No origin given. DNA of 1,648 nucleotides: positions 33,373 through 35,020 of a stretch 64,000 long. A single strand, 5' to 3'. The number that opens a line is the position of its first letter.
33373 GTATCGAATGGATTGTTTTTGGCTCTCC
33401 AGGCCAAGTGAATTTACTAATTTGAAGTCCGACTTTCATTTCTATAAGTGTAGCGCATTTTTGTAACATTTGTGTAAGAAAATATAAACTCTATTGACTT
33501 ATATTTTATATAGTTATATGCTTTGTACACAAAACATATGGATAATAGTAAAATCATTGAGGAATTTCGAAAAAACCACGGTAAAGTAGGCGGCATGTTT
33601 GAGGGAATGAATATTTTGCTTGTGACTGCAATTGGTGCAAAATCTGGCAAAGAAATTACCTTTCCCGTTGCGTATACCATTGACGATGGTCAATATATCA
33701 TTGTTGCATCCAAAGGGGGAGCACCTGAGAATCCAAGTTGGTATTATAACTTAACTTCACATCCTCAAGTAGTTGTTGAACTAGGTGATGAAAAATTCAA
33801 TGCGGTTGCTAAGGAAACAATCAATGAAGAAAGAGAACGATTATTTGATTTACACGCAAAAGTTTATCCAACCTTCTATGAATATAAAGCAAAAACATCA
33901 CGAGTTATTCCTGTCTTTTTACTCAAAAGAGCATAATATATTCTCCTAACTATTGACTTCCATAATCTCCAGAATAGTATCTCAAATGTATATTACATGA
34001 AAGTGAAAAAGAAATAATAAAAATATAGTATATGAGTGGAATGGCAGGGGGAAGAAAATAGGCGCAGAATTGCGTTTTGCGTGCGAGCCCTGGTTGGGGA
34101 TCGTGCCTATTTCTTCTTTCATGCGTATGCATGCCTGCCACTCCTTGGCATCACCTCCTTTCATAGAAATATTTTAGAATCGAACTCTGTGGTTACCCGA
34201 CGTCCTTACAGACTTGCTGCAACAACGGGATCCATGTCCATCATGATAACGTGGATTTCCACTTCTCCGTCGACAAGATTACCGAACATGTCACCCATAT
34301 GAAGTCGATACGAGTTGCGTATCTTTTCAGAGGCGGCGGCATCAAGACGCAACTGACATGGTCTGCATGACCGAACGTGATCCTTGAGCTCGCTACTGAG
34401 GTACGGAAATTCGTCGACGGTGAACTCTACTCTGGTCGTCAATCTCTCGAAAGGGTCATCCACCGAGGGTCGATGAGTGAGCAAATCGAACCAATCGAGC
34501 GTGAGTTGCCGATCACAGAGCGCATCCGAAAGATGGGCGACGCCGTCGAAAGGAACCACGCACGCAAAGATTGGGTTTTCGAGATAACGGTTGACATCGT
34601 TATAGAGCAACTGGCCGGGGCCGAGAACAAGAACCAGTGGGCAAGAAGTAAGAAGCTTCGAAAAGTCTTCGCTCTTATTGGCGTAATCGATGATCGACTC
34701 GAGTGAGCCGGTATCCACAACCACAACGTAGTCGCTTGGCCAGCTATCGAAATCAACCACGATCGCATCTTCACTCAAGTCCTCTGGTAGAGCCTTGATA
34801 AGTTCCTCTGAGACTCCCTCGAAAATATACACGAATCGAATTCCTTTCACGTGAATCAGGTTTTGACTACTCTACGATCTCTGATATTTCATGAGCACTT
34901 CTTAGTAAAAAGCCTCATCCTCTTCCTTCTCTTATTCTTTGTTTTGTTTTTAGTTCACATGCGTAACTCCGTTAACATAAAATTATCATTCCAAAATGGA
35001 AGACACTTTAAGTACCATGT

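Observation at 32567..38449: Complete cofactor-F420 utilisation module (cofE-cofD-cofC, Fgd-like dehydrogenase, LLM oxidoreductase, Ddn-family reductase) in a low-GC small-genome-type bacterium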

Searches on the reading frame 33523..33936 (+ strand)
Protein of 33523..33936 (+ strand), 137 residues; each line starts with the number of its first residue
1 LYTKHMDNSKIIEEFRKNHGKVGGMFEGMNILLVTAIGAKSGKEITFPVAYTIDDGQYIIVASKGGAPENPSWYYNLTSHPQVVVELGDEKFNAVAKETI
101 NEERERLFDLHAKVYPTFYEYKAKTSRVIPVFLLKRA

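Call 3: search_protein_families(library=ncbifam, proteins=[window:33523-33936:+], max_evalue=0.01)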
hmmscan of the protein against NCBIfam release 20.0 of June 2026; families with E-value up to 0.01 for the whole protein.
window:33523-33936:+ (137 aa): 1 family
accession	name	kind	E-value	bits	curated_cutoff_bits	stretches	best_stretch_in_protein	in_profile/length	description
TIGR00026.1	hi_GC_TIGR00026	subfamily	1.1e-25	90.4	46.35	1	24-134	2-110/111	nitroreductase family deazaflavin-dependent oxidoreductase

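Call 4: search_protein_families(library=pfam, proteins=[window:33523-33936:+], max_evalue=0.01)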
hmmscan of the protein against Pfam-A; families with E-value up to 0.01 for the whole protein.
window:33523-33936:+ (137 aa): 1 family
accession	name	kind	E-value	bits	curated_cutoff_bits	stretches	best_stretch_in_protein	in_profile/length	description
PF04075.20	F420H2_quin_red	-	1.1e-36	126.2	22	1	13-134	7-128/130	F420H(2)-dependent quinone reductase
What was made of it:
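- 33538..33936 (+): Ddn-type FDOR-A: an F420H2-dependent reductase of the family that includes mycobacterial menaquinone reductases. TIGR00026 scores 90.4 against 46.35, and PF04075 has E = 1e-36 (calls 3, 4).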

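Call 35: search_solved_structures(query=window:33523-33936:+, max_evalue=0.001, show_alignments=2)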
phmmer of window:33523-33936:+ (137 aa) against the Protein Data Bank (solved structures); distinct sequences matched with E-value up to 0.001: 10.
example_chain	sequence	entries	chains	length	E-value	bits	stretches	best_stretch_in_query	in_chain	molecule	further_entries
8d4w_A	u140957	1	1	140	7.4e-31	110.4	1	8-136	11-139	Cell entry (Mce) related family protein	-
3h96_A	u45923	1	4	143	1.2e-28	103.3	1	8-136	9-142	F420-H2 Dependent Reductase A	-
4y9i_A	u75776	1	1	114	2e-24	89.6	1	31-134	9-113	Mycobacterium tuberculosis paralogous family 11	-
6wta_A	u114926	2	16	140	2.3e-24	89.4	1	30-134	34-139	Uncharacterized protein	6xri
3r5y_A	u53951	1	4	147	5e-24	88.3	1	12-135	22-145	Putative uncharacterized protein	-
7kl8_A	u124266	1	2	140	2.9e-23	85.8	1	13-134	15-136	Deazaflavin-dependent nitroreductase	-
3r5z_A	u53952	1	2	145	1.2e-22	83.8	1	10-134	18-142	Putative uncharacterized protein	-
3r5l_A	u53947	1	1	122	1.3e-21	80.5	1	21-133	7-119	Deazaflavin-dependent nitroreductase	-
3r5p_A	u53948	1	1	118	3.2e-21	79.2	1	22-133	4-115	Deazaflavin-dependent nitroreductase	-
3r5r_A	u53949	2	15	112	1.7e-19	73.6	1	26-133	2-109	Deazaflavin-dependent nitroreductase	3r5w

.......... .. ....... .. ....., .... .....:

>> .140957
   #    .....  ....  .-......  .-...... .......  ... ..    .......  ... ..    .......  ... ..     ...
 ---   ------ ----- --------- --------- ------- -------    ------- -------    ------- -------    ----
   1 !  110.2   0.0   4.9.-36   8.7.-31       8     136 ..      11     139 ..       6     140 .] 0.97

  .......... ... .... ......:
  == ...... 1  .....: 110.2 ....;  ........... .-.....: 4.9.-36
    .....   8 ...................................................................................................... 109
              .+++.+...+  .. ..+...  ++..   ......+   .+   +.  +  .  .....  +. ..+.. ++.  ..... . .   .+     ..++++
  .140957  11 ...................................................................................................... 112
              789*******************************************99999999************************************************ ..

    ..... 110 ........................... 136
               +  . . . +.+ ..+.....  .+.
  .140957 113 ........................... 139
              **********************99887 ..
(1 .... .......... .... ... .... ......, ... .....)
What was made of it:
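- On FDOR-A / Ddn family (TIGR00026, PF04075): The closest solved structures are FDOR-A proteins (call 35).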

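Call 44: find_homologous_proteins(query=window:33523-33936:+, max_evalue=1e-10)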
Query window:33523-33936:+ (137 aa): 211 proteins with E <= 1e-10 among 215 candidates; the best 120 are listed.
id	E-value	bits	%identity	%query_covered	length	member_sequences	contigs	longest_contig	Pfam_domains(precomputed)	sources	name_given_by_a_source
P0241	7.3e-82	290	100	96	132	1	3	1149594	PF04075.21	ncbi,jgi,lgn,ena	jgi:deazaflavin-dependent oxidoreductase (nitroreductase family)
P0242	1.2e-54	202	71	94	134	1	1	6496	PF04075.21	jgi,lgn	jgi:deazaflavin-dependent oxidoreductase (nitroreductase family)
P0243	3.9e-53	197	69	94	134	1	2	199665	PF04075.21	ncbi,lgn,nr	ncbi:MAG TPA: nitroreductase family deazaflavin-dependent oxidoreductase [Candidatus Saccharimonadal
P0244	4.7e-53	197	71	94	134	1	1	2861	PF04075.21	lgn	-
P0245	1.0e-51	193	70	94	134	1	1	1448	PF04075.21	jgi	jgi:deazaflavin-dependent oxidoreductase (nitroreductase family)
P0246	1.6e-51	192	69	94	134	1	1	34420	PF04075.21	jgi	jgi:deazaflavin-dependent oxidoreductase (nitroreductase family)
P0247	4.1e-51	191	65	94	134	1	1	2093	PF04075.21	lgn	-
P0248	4.2e-51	191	67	94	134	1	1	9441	PF04075.21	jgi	jgi:deazaflavin-dependent oxidoreductase (nitroreductase family)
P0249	5.6e-51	190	65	94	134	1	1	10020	PF04075.21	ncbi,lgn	-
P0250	8.2e-51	190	69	94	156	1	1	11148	PF04075.21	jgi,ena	-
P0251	8.2e-51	190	66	96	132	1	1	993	PF04075.21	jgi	jgi:deazaflavin-dependent oxidoreductase (nitroreductase family)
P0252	1.2e-50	189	67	96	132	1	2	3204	PF04075.21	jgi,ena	jgi:deazaflavin-dependent oxidoreductase (nitroreductase family)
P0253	1.2e-50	189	68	96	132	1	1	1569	PF04075.21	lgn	-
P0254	1.6e-50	189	66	96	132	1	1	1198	PF04075.21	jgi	jgi:deazaflavin-dependent oxidoreductase (nitroreductase family)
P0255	1.8e-50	189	66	96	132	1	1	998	PF04075.21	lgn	-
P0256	1.8e-50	188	66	96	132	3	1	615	PF04075.21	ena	-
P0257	2.6e-50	188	66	96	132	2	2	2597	PF04075.21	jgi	jgi:deazaflavin-dependent oxidoreductase (nitroreductase family)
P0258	2.8e-50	188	65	96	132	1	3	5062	PF04075.21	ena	-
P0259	3.2e-50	188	66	94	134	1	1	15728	PF04075.21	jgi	jgi:deazaflavin-dependent oxidoreductase (nitroreductase family)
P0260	4.1e-50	187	64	94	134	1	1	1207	PF04075.21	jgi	jgi:deazaflavin-dependent oxidoreductase (nitroreductase family)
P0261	4.3e-50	187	66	96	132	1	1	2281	PF04075.21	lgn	-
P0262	4.3e-50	187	65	96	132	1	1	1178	PF04075.21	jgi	jgi:deazaflavin-dependent oxidoreductase (nitroreductase family)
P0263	4.3e-50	187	68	94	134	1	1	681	PF04075.21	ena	-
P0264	5.6e-50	187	67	96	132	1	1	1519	PF04075.21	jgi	jgi:deazaflavin-dependent oxidoreductase (nitroreductase family)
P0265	7.7e-50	186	66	96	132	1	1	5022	PF04075.21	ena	-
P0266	8.4e-50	186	65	95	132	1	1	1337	PF04075.21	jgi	jgi:deazaflavin-dependent oxidoreductase (nitroreductase family)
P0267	1.2e-49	186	65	94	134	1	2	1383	PF04075.21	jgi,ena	jgi:deazaflavin-dependent oxidoreductase (nitroreductase family)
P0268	1.6e-49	185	66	94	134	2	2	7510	PF04075.21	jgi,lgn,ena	jgi:deazaflavin-dependent oxidoreductase (nitroreductase family)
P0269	1.7e-49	185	67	96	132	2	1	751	PF04075.21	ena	-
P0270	2.6e-49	185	66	96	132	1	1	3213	PF04075.21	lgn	-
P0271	2.9e-49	185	65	94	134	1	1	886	PF04075.21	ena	-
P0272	4.0e-49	184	65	94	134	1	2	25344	PF04075.21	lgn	-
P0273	5.6e-49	184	63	96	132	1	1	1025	PF04075.21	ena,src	-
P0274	5.7e-49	184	63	96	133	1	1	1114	PF04075.21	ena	-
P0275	9.5e-49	183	63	96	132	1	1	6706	PF04075.21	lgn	-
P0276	1.1e-48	183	66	96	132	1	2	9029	PF04075.21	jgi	jgi:deazaflavin-dependent oxidoreductase (nitroreductase family)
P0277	1.2e-48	183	60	96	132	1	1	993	PF04075.21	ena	-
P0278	1.5e-48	182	65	96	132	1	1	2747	PF04075.21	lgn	-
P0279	4.1e-48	181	64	96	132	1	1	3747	PF04075.21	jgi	jgi:deazaflavin-dependent oxidoreductase (nitroreductase family)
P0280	7.1e-48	180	64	94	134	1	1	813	PF04075.21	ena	-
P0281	9.8e-48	180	64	94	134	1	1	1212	PF04075.21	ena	-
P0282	1.8e-47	179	64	96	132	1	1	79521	PF04075.21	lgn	-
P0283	2.1e-47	179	64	94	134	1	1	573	PF04075.21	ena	-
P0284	6.1e-47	177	66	96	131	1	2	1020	PF04075.21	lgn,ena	-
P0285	1.3e-46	176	61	94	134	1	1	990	PF04075.21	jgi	-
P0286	1.4e-46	176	63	94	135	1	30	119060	PF04075.21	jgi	jgi:deazaflavin-dependent oxidoreductase (nitroreductase family)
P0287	1.4e-46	176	63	94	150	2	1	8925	PF04075.21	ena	-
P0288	5.1e-46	174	63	94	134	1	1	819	PF04075.21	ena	-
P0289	5.9e-46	174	64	94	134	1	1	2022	PF04075.21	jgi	jgi:deazaflavin-dependent oxidoreductase (nitroreductase family)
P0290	1.3e-45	173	61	96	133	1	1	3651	PF04075.21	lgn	-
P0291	2.0e-45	172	60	96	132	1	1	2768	PF04075.21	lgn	-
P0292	3.4e-45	171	61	94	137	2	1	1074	PF04075.21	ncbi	-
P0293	4.0e-45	171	62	94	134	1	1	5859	PF04075.21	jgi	-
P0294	7.2e-45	170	61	94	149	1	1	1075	PF04075.21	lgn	-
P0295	8.7e-45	170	60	94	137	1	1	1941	PF04075.21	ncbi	-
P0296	1.8e-44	169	60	94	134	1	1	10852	PF04075.21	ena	-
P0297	2.5e-43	165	60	94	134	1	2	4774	PF04075.21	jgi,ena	jgi:deazaflavin-dependent oxidoreductase (nitroreductase family)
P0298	6.1e-43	164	60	96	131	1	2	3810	PF04075.21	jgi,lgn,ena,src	-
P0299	1.2e-42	163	58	94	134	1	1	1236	PF04075.21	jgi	jgi:deazaflavin-dependent oxidoreductase (nitroreductase family)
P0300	3.4e-41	158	65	82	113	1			PF04075.21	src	-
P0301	1.0e-39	154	55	96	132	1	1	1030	PF04075.21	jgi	jgi:deazaflavin-dependent oxidoreductase (nitroreductase family)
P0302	1.1e-39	154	58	94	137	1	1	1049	PF04075.21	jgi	-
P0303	2.1e-38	149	57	94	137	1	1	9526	PF04075.21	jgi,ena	jgi:deazaflavin-dependent oxidoreductase (nitroreductase family)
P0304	7.0e-38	148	57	94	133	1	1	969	PF04075.21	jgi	-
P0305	4.1e-37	145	53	99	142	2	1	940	PF04075.21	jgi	jgi:deazaflavin-dependent oxidoreductase (nitroreductase family)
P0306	1.1e-36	144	53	95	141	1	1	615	PF04075.21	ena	-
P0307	1.4e-36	144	52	99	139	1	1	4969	PF04075.21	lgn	-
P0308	2.2e-36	143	57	94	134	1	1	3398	PF04075.21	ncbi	-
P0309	3.4e-36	142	54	99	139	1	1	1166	PF04075.21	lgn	-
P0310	4.0e-36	142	54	94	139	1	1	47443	PF04075.21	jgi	jgi:deazaflavin-dependent oxidoreductase (nitroreductase family)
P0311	5.0e-36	142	54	94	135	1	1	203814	PF04075.21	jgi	jgi:deazaflavin-dependent oxidoreductase (nitroreductase family)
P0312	1.1e-35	141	52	99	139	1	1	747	PF04075.21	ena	-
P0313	1.2e-35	141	53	93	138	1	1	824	PF04075.21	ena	-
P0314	1.5e-35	140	56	94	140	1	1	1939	PF04075.21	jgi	jgi:deazaflavin-dependent oxidoreductase (nitroreductase family)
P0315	1.8e-35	140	54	93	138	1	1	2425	PF04075.21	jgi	jgi:deazaflavin-dependent oxidoreductase (nitroreductase family)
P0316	1.8e-35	140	54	95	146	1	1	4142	PF04075.21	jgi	jgi:deazaflavin-dependent oxidoreductase (nitroreductase family)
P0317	2.8e-35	139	54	93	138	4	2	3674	PF04075.21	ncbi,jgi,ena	ncbi:MAG: nitroreductase family deazaflavin-dependent oxidoreductase [Solirubrobacteraceae bacterium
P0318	3.3e-35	139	53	100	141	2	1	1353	PF04075.21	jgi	jgi:deazaflavin-dependent oxidoreductase (nitroreductase family)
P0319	4.2e-35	139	52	93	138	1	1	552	PF04075.21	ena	-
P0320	4.7e-35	139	53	94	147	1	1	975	PF04075.21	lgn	-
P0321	4.8e-35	139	64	74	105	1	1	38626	PF04075.21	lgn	-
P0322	6.1e-35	138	49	99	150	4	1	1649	PF04075.21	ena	-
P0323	6.3e-35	138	50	100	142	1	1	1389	PF04075.21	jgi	jgi:deazaflavin-dependent oxidoreductase (nitroreductase family)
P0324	6.7e-35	138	53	94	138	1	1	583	PF01243.28,PF04075.21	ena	-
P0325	6.9e-35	138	53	94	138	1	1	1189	PF04075.21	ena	-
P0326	9.0e-35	138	51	100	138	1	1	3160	PF04075.21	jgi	jgi:deazaflavin-dependent oxidoreductase (nitroreductase family)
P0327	1.1e-34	137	51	93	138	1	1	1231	PF04075.21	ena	-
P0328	1.6e-34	137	52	95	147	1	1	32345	PF04075.21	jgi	jgi:deazaflavin-dependent oxidoreductase (nitroreductase family)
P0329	2.2e-34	136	49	94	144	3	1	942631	PF04075.21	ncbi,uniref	ncbi:nitroreductase family deazaflavin-dependent oxidoreductase [Nocardia sp. NPDC051756]|uniref:nit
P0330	2.4e-34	136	50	99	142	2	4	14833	PF04075.21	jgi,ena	jgi:deazaflavin-dependent oxidoreductase (nitroreductase family)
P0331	3.1e-34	136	53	94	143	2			PF04075.21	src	-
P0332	3.4e-34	136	53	94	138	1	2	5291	PF04075.21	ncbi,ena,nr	ncbi:MAG: nitroreductase family deazaflavin-dependent oxidoreductase [Anaerolineae bacterium]|nr:nit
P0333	4.6e-34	135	53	94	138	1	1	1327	PF01243.28,PF04075.21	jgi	-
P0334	5.6e-34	135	53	94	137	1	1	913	PF04075.21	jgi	jgi:deazaflavin-dependent oxidoreductase (nitroreductase family)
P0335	5.7e-34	135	52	95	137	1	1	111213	PF04075.21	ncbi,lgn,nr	ncbi:MAG TPA: nitroreductase family deazaflavin-dependent oxidoreductase [Actinocrinis sp.]|nr:nitro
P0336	6.8e-34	135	50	93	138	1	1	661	PF04075.21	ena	-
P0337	6.9e-34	135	54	94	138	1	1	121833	PF04075.21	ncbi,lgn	ncbi:MAG: nitroreductase family deazaflavin-dependent oxidoreductase [Chloroflexota bacterium]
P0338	8.5e-34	135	54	95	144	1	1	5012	PF04075.21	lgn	-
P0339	8.6e-34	135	65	73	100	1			PF04075.21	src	-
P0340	9.1e-34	134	52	94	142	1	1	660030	PF04075.21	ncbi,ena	-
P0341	1.0e-33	134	55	93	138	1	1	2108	PF04075.21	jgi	jgi:deazaflavin-dependent oxidoreductase (nitroreductase family)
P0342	1.5e-33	134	54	94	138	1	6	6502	PF04075.21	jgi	jgi:deazaflavin-dependent oxidoreductase (nitroreductase family)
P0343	1.7e-33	134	53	94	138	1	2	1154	PF01243.28,PF04075.21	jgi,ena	-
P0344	1.7e-33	134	51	94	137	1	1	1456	PF04075.21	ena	-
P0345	2.3e-33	133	53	94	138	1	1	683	PF01243.28,PF04075.21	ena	-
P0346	3.1e-33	133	50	99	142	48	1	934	PF04075.21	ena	-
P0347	3.2e-33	133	54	99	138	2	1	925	PF04075.21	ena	-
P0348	3.4e-33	133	48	99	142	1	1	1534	PF04075.21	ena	-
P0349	3.9e-33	132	49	91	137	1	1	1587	PF04075.21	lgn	-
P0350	4.0e-33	132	52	93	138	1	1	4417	PF04075.21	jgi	jgi:deazaflavin-dependent oxidoreductase (nitroreductase family)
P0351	4.0e-33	132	53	93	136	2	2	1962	PF01243.28,PF04075.21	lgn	-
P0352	5.1e-33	132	50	100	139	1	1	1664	PF04075.21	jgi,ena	-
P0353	5.4e-33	132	51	95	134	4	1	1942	PF04075.21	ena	-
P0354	5.5e-33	132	52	93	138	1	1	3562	PF04075.21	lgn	-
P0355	7.3e-33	132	51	93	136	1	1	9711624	PF01243.28,PF04075.21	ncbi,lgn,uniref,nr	ncbi:nitroreductase family deazaflavin-dependent oxidoreductase [Nocardia sp. NBC_00565]|uniref:nitr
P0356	1.0e-32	131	54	93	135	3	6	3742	PF04075.21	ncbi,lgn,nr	ncbi:MAG: nitroreductase family deazaflavin-dependent oxidoreductase [Anaerolineales bacterium]|nr:n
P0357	1.2e-32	131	50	93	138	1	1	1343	PF04075.21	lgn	-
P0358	1.6e-32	130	51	94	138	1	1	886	PF01243.28,PF04075.21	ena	-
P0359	1.9e-32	130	54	94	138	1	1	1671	PF04075.21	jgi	-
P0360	3.5e-32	129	52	94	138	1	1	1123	PF01243.28,PF04075.21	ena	-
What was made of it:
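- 33538..33936 (+): A clade of relatives at 58-71% identity includes a Saccharimonadales protein (call 44).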

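Call 45: find_encoding_contigs(protein=P0243, flank=10000, max_places=1)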
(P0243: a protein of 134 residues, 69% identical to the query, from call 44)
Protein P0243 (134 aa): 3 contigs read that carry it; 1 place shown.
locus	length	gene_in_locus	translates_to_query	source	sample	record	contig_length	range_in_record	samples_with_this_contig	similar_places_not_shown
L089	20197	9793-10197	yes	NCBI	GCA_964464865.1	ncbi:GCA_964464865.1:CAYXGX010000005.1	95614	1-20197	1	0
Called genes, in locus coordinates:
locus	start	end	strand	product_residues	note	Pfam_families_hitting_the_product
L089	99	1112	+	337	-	-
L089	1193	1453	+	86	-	PF08818:DUF1801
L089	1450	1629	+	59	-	-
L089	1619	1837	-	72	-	-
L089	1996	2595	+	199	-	-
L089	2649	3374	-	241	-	PF00326:Peptidase_S9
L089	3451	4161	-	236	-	-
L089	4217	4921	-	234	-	-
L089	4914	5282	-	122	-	PF03551:PadR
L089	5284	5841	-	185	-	-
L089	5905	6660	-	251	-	PF03988:DUF347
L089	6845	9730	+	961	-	PF00756:Esterase (weak)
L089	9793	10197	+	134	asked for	PF04075:F420H2_quin_red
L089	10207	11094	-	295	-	-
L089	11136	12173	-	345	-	PF13399:LytR_C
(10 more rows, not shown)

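Call 46: find_encoding_contigs(protein=P0276, flank=10000, max_places=1)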
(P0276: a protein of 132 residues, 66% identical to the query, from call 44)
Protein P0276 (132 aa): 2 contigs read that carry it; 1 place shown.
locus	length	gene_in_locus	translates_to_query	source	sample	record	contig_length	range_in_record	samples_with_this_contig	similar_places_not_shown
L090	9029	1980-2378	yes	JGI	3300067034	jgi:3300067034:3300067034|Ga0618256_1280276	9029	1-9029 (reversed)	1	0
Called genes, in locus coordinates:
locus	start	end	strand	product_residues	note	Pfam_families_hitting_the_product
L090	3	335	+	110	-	?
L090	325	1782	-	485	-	PF00083:Sugar_tr, PF07690:MFS_1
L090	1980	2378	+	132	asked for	PF04075:F420H2_quin_red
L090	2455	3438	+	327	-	PF00296:Bac_luciferase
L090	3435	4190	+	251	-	PF01996:F420_ligase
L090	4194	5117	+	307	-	PF01933:CofD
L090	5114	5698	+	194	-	PF01983:CofC, PF12804:NTP_transf_3 (weak)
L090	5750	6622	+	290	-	PF00296:Bac_luciferase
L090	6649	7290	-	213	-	PF04203:Sortase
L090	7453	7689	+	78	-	-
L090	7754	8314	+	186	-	PF04203:Sortase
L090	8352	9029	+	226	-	?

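Call 47: find_encoding_contigs(protein=P0287, flank=10000, max_places=1)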
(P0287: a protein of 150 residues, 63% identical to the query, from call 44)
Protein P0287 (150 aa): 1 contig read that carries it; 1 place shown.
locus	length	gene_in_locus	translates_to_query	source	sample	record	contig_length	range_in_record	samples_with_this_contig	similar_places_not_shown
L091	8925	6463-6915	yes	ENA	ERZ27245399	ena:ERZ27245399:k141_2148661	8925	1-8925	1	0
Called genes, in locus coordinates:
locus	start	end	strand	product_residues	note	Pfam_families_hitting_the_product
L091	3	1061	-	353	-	?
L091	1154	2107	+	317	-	PF00892:EamA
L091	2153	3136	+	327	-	PF00296:Bac_luciferase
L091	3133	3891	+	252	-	PF01996:F420_ligase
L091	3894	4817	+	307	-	PF01933:CofD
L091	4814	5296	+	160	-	PF01983:CofC, PF12804:NTP_transf_3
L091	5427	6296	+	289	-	PF00296:Bac_luciferase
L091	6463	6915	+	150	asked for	PF04075:F420H2_quin_red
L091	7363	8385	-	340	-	PF13399:LytR_C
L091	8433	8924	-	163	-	?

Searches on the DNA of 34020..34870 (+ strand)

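Call 63: search_dna_similar(query=window:34020-34870:+, collection=plasmids, mode=distant, max_rows=5)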
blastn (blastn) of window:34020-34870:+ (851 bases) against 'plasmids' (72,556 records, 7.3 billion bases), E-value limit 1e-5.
No match.
